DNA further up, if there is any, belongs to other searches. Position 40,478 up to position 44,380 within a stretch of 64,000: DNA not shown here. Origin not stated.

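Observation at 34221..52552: Six-gene ~18.3 kb operon: one pilin, three oversized minor-pilin-like genes, two giant beta-propeller proteins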

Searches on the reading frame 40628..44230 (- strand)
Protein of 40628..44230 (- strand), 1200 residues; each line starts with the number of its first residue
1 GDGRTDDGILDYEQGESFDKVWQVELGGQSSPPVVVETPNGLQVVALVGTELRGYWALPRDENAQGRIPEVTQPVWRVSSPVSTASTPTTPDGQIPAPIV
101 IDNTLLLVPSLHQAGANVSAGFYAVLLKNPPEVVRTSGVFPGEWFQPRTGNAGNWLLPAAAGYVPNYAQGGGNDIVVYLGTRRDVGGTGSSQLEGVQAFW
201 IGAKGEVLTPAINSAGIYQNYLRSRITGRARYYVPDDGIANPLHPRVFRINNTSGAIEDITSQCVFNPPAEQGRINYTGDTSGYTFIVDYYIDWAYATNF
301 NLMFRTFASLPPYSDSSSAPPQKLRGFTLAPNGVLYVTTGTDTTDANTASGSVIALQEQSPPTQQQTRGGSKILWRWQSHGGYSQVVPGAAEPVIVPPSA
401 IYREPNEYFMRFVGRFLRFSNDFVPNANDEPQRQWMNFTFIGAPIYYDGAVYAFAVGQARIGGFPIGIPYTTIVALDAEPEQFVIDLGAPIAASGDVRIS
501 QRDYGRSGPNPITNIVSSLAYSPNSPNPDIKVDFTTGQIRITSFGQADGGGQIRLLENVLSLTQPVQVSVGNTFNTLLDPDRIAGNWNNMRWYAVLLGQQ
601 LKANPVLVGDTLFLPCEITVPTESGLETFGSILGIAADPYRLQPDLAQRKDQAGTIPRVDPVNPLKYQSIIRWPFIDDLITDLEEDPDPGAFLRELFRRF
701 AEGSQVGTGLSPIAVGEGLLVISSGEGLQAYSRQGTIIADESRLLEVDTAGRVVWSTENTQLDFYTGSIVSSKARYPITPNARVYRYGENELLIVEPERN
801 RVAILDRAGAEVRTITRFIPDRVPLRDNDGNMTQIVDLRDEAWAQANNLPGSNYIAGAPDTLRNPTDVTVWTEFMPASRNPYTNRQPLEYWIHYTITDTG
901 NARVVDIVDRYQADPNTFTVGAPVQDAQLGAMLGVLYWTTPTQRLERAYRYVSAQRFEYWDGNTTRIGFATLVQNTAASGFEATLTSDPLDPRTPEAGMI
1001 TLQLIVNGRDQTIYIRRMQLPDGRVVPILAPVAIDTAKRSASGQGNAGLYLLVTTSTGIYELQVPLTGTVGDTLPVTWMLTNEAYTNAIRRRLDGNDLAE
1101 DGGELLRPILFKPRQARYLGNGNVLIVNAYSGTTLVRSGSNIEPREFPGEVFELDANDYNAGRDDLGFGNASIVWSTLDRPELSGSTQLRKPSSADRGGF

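Call 64: predict_structure(alignment_id=A2)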
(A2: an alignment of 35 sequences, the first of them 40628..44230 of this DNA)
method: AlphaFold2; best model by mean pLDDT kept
length: 1200 residues; sequences in the alignment: 35
mean_pLDDT: 72.7   pTM: 0.62
mean pLDDT of the five models: 72.7, 72.0, 71.2, 68.6, 62.8
residues with pLDDT >= 90: 151; 70-90: 595; 50-70: 319; < 50: 135
segments of 3 or more residues with pLDDT < 50: 1-17, 64-66, 716-718, 734-760, 764-774, 827-832, 841-866, 899-901, 943-946, 978-986, 1040-1044, 1186-1200
pLDDT, mean of each block of 10 residues (from residue 1): 34 46 74 72 81 77 54 84 83 83 88 79 88 88 79 87 77 89 80 90 90 89 88 90 92 88 91 91 92 84 84 77 91 90 86 89 57 90 75 82 80 82 82 90 86 91 77 86 79 82 69 77 78 85 79 86 85 76 70 87 73 79 72 71 59 71 61 64 62 71 59 55 63 39 31 39 40 48 56 64 63 59 48 50 41 35 47 66 74 63 67 70 68 66 52 67 63 60 48 67 63 81 82 71 57 87 72 85 82 83 80 77 81 84 84 82 71 81 52 38
secondary structure, 60 per line:
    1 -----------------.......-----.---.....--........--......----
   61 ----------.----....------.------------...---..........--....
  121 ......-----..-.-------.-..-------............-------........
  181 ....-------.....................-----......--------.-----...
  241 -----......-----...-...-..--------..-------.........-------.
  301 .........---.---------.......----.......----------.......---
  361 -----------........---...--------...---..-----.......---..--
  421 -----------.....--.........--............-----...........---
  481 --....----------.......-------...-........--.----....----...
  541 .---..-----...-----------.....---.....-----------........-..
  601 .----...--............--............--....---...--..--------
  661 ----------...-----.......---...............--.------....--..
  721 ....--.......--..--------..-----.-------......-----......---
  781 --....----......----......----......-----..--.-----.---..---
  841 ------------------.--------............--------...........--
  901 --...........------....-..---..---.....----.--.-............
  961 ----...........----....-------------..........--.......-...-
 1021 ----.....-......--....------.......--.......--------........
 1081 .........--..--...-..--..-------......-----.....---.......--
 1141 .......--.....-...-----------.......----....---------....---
elements in order (helices of 4 or more, strands of 3 or more residues): E18-24 E34-38 E41-48 E51-56 E76-79 E99-101 E105-114 E117-126 E154-165 E173-184 E192-212 E218-223 E246-251 E257-259 E284-292 H300-303 E304-309 E323-329 E334-340 E351-357 E372-379 E383-385 E394-396 H407-413 E439-447 E450-461 E467-477 E483-486 E497-503 E515-522 E530-533 E538-541 E552-554 E566-570 E574-578 E590-597 E599-601 E606-608 E611-622 E625-636 H639-642 E671-673 H679-685 H689-703 E713-716 E719-724 E727-733 E761-766 E772-777 E783-786 E791-796 E801-806 E811-816 E868-876 E888-898 E903-913 E920-923 E935-939 E949-960 E965-975 H980-983 E997-1006 E1009-1015 E1017-1019 E1025-1029 E1031-1036 H1039-1042 E1049-1055 E1058-1064 E1073-1081 H1082-1089 E1096-1098 E1113-1118 E1124-1128 E1132-1138 E1141-1147 E1150-1154 E1173-1176 H1181-1184 H1194-1197

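Call 82: search_protein_representatives(protein=window:40628-44230:-)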
Query: 1200 residues. Proteins with E-value up to 0.001 (for the whole library): 277; up to 1e-10: 198; up to 1e-30: 97. The best 150 are listed.
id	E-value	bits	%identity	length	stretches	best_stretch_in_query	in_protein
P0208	0.0e+00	1669.1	64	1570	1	1-1200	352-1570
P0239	3.2e-297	1005.5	67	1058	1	1-693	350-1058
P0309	3.6e-230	783.4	42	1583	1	1-1197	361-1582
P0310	8.6e-197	672.9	40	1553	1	1-1197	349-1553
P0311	1.6e-195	668.7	84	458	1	281-624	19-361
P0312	7.3e-190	649.9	39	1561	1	2-1197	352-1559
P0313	8.1e-189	646.5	48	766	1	451-1197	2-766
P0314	1.1e-99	351.3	85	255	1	240-424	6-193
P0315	1.2e-94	334.5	68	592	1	2-231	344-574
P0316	2.3e-78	280.6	31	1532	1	2-1197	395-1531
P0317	1.3e-70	254.9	81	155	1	876-1019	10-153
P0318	9.4e-63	228.9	87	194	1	720-843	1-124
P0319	4.0e-62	226.8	32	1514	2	1-1163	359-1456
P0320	7.8e-59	215.9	31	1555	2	2-821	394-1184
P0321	8.1e-57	209.3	67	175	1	559-721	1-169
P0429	3.1e-26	108.0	28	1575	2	1-1001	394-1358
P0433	1.1e-24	102.8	27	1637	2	2-968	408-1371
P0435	1.2e-24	102.7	27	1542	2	1-972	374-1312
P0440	3.1e-24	101.3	29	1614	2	3-997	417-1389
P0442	2.3e-23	98.4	27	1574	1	3-1157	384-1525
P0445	2.4e-21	91.7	30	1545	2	850-1174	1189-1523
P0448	1.1e-20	89.6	29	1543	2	712-1156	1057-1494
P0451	6.2e-19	83.8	27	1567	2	714-1194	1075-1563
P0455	4.8e-18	80.8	30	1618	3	710-1165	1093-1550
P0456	1.5e-17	79.2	33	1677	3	701-957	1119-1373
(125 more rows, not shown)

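Call 83: list_cluster_members(proteins=[P0456, P0455, P0451, P0448, P0445, P0442, P0440, P0435, P0433, P0429])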
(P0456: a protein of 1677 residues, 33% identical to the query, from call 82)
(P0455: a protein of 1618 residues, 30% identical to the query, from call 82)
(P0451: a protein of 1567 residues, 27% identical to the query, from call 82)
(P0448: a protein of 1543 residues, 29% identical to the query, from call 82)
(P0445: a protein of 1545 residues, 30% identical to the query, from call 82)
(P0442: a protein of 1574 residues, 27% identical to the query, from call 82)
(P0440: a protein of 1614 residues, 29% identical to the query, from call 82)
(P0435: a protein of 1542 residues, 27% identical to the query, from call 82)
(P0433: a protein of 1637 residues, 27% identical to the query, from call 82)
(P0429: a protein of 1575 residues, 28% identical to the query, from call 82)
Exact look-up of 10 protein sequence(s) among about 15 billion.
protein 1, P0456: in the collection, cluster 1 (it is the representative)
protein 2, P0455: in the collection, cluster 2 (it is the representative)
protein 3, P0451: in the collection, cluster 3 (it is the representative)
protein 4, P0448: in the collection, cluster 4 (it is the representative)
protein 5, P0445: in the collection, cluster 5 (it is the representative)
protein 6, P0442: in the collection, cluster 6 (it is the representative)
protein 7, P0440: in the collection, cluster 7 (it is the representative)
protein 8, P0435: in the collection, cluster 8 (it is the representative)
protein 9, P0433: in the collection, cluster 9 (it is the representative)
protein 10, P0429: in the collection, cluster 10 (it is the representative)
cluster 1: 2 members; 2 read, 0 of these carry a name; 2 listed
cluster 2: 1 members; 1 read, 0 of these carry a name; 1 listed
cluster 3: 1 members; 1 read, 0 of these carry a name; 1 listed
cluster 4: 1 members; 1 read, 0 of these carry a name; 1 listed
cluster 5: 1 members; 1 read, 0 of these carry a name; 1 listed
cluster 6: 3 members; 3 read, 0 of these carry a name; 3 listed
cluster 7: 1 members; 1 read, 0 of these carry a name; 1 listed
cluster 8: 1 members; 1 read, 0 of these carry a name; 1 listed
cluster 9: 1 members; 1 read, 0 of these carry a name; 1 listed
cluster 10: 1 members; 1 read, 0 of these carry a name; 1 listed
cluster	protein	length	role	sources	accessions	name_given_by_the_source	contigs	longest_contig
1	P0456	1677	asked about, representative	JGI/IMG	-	-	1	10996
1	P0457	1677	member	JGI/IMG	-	-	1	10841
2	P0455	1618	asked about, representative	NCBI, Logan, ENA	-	-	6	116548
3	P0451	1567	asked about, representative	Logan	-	-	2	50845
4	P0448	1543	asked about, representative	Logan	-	-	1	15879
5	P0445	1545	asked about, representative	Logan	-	-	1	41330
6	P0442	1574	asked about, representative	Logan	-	-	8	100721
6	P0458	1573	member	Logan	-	-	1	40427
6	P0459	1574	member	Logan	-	-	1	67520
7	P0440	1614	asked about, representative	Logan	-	-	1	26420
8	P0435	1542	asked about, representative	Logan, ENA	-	-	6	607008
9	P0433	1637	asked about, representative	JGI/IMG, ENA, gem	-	-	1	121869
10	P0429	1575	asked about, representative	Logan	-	-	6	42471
